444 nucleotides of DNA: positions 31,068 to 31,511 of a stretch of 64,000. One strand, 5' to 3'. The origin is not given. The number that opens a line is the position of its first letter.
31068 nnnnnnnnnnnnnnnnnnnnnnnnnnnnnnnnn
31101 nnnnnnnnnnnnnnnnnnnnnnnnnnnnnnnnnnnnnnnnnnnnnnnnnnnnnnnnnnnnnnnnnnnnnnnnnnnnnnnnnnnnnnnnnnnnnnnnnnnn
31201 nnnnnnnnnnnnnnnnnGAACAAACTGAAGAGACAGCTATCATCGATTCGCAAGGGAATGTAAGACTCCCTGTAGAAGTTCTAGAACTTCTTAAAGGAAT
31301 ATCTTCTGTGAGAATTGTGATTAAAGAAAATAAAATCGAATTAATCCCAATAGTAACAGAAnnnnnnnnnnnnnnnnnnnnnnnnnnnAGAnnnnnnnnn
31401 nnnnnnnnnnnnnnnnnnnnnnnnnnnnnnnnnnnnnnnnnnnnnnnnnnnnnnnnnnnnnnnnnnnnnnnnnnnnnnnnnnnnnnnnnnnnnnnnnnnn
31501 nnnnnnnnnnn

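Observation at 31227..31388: AbrB/SpoVT-like swapped-hairpin domain fused to the C-terminus of an ABC ATPase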

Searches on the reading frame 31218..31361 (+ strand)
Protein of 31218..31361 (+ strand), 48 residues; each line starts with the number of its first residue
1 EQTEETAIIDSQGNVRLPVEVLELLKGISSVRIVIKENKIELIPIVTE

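Call 10: search_solved_structures(query=A1, max_evalue=10, show_alignments=4)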
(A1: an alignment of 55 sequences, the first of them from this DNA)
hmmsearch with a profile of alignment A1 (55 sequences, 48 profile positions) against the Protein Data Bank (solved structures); distinct sequences matched with E-value up to 10: 19.
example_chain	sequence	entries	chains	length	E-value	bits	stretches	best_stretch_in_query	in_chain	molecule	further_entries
2mrn_A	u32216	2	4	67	0.028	17.3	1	14-46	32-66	Antitoxin MazE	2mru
7d2n_E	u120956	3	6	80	0.034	17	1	14-45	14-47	AbrB/MazE/SpoVT family DNA-binding domain-containing protein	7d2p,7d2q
1mvf_D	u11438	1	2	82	0.043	16.7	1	14-47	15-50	PemI-like protein 1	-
1ub4_C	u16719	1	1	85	0.047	16.5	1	14-47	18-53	MazE protein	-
30kx_D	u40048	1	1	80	0.32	13.9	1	19-42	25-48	Heavy metal-associated isoprenylated plant protein 6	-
3ww8_A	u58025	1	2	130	0.86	12.5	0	5-13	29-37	Pizza3 protein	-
2deq_A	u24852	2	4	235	1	12.3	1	12-41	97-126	235aa long hypothetical biotin--[acetyl-CoA-carboxylase] ligase | 235aa long hypothetical biotin-[acetyl-CoA-carboxylase] ligase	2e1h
6q5v_A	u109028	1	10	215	1.1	12.1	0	5-16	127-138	Peroxiredoxin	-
1x4h_A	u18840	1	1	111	1.2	12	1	19-34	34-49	RNA-binding protein 28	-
8hku_AL6P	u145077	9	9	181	3.9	10.4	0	22-41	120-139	50S ribosomal protein L6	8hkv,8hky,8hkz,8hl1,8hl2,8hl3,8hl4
3ww9_A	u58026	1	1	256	4.2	10.3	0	5-13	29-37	pizza6 protein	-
6rej_A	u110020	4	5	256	4.3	10.3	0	5-13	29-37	Pizza6-SH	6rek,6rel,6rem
6qsd_A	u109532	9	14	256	4.3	10.3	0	5-13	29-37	Pizza6S | Pizza6-S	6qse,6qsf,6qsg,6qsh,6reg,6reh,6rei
6ren_A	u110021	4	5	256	4.4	10.2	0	5-13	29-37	3fPizza6-SH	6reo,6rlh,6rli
6f0t_A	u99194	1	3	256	4.8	10.1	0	5-13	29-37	Pizza6-SFW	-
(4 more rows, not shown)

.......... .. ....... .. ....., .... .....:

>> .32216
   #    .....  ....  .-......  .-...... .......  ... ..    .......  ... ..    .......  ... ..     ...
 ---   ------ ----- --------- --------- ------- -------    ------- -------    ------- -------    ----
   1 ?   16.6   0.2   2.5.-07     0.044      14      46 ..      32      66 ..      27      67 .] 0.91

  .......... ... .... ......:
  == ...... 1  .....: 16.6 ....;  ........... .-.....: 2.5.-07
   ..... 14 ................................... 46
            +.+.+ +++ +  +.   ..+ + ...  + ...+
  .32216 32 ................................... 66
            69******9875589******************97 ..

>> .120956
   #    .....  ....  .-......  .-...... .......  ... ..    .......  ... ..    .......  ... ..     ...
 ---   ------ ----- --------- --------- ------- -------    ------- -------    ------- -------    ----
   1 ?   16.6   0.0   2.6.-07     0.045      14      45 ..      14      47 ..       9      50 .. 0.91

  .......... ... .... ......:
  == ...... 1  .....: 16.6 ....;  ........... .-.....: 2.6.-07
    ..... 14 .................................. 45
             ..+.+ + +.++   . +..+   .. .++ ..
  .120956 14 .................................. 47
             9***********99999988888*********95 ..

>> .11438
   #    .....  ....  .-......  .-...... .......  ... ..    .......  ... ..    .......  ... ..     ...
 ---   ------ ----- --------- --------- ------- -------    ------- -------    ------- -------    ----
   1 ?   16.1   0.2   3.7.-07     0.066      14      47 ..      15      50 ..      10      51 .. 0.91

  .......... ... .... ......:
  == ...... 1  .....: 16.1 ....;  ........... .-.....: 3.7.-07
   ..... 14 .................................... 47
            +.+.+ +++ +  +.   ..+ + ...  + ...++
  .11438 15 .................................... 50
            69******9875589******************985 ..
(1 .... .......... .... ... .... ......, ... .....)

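Call 11: search_protein_families(library=pfam, alignment_id=A1, max_evalue=10)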
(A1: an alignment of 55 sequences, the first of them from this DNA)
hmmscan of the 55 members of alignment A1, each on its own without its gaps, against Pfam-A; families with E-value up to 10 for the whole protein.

A. member 1, seq(48 aa): 2 families
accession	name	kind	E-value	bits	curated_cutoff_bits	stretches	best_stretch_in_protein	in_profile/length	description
PF03869.20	Arc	-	0.049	13.9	20.4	1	12-26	6-20/50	Arc-like DNA binding domain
PF16008.10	DUF4778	-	0.17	12.2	27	1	7-38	70-101/284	Domain of unknown function (DUF4778)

B. families by the number of members that match (of 55 scanned): 21 families
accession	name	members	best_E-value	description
PF04014.23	MazE_antitoxin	15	0.00024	Antidote-toxin recognition MazE, bacterial antitoxin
PF22266.2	DUF6953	8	0.011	Family of unknown function (DUF6953)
PF02381.23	MraZ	6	0.027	MraZ protein, putative antitoxin-like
PF03869.20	Arc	6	0.049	Arc-like DNA binding domain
PF20257.3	SAM_HAT_C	3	0.051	SAM hydroxide adenosyltransferase C-terminal domain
PF12850.12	Metallophos_2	2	0.048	Calcineurin-like phosphoesterase superfamily domain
PF16008.10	DUF4778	2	0.092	Domain of unknown function (DUF4778)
PF23553.1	NELF-A_N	2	0.15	NELF-A N-terminal domain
PF19803.4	DUF6286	2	0.15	Family of unknown function (DUF6286)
PF17269.7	DUF5335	1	0.002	Family of unknown function (DUF5335)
PF21461.3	HL_N-beta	1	0.043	Hyaluronate lyase, N-terminal beta-sheet domain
PF05239.21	PRC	1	0.054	PRC-barrel domain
PF07878.17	RHH_5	1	0.064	CopG-like RHH_1 or ribbon-helix-helix domain, RHH_5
PF06241.17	Castor_Poll_mid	1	0.096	Castor and Pollux, part of voltage-gated ion channel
PF10055.14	DUF2292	1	0.1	Uncharacterized small protein (DUF2292)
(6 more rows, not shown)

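Call 18: predict_structure(alignment_id=A1)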
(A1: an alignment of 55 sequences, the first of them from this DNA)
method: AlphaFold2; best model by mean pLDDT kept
length: 48 residues; sequences in the alignment: 55
mean_pLDDT: 82.0   pTM: 0.50
mean pLDDT of the five models: 82.0, 79.8, 79.5, 79.2, 78.2
residues with pLDDT >= 90: 5; 70-90: 37; 50-70: 5; < 50: 1
segments of 3 or more residues with pLDDT < 50: none
pLDDT, mean of each block of 10 residues (from residue 1): 67 86 85 90 83
secondary structure, 60 per line:
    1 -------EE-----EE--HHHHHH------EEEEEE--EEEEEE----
elements in order: H19-24 E31-36 E39-44

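Call 21: fold_search(model_id=the predicted structure, library=pdb)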
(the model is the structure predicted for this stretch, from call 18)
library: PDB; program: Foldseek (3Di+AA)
matches with E <= 10: 38; with E <= 0.001: 0
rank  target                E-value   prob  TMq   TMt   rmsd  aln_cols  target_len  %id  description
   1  9a4b_A                1.5e-01  0.99  0.72  0.41   2.3        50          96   22  Integrative model of ABRB-ATPE by crosslinking MS and deep learning (released 2024-09-18)
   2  1yfb_A                2.7e-01  0.96  0.68  0.64   2.8        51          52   22  The solution structure of the N-domain of the transcription factor abrB (released 2005-04-12)
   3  2w1t_A                3.1e-01  0.98  0.70  0.22   2.2        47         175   23  Crystal Structure of B. subtilis SpoVT (released 2008-11-18)
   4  2fy9_MODEL_1_A        4.3e-01  0.91  0.66  0.61   2.5        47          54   19  Solution Structure of the N-Terminal DNA Recognition Domain of the Bacillus Subtilis Transcription-State Regul (released 2006-05-23)
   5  1z0r_MODEL_1_A        5.6e-01  0.95  0.75  0.69   1.8        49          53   26  Solution Structure of the N-terminal DNA Recognition Domain of the Bacillus subtilis Transcription-State Regul (released 2005-03-15)
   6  2w1t_B                8.9e-01  0.82  0.62  0.19   2.2        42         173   24  Crystal Structure of B. subtilis SpoVT (released 2008-11-18)
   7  2mrn_MODEL_1_A        1.3e+00  0.57  0.63  0.49   3.4        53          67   19  Structure of truncated EcMazE (released 2015-02-04)
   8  2mru_MODEL_1_A        1.5e+00  0.60  0.64  0.62   3.0        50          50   22  Structure of truncated EcMazE-DNA complex (released 2015-02-04)
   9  5itm_F                1.9e+00  0.57  0.60  0.62   2.6        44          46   18  The structure of truncated histone-like protein (released 2017-01-25)
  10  5itm_A                2.1e+00  0.47  0.59  0.60   2.7        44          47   18  The structure of truncated histone-like protein (released 2017-01-25)
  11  5itm_E                2.3e+00  0.47  0.60  0.62   2.5        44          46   18  The structure of truncated histone-like protein (released 2017-01-25)
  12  2k1n_MODEL_1_A        2.4e+00  0.35  0.57  0.52   3.4        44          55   25  DNA bound structure of the N-terminal domain of AbrB (released 2008-11-11)
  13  1ub4_C                3.2e+00  0.44  0.66  0.46   2.7        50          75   20  crystal structure of MazEF complex (released 2003-05-20)
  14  3o27_B                3.2e+00  0.20  0.51  0.46   3.3        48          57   14  The crystal structure of C68 from the hybrid virus-plasmid pSSVx (released 2011-01-19)
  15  6v1s_C                3.4e+00  0.11  0.37  0.09  11.3        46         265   15  Structure of the Clostridioides difficile transferase toxin (released 2020-03-18)
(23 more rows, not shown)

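Call 22: search_protein_representatives(alignment_id=A1)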
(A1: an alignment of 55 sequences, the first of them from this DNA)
Query: 55 sequences, 48 profile positions. Proteins with E-value up to 0.001 (for the whole library): 188; up to 1e-10: 15; up to 1e-30: 0. The best 150 are listed.
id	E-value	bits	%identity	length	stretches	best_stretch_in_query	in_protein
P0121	1.9e-15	72.2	-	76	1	2-47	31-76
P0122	1.1e-14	69.9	-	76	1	1-47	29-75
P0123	1.3e-14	69.6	-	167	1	1-47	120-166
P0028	1.8e-14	69.2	-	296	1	2-47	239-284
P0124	2.0e-14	69.0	-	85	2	1-46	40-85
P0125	7.7e-14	67.1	-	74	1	1-45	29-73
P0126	1.4e-13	66.3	-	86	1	1-48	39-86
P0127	1.7e-13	66.0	-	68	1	2-47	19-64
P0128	3.6e-13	65.0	-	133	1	1-48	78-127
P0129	5.3e-13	64.5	-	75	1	1-46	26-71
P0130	8.5e-13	63.8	-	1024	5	3-38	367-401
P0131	4.5e-12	61.5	-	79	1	1-45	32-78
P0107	1.1e-11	60.3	-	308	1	2-46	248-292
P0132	1.8e-11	59.5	-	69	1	1-47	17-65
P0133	6.4e-11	57.8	-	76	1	2-45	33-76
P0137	8.5e-09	51.0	-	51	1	2-46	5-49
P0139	1.3e-08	50.4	-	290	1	2-46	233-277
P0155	3.4e-07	45.9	-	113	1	3-46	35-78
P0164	1.3e-06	44.0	-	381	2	2-44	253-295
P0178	3.9e-06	42.5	-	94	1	3-46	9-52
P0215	5.3e-05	38.8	-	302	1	4-46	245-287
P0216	5.7e-05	38.7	-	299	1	5-45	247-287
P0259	2.4e-04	36.7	-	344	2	2-38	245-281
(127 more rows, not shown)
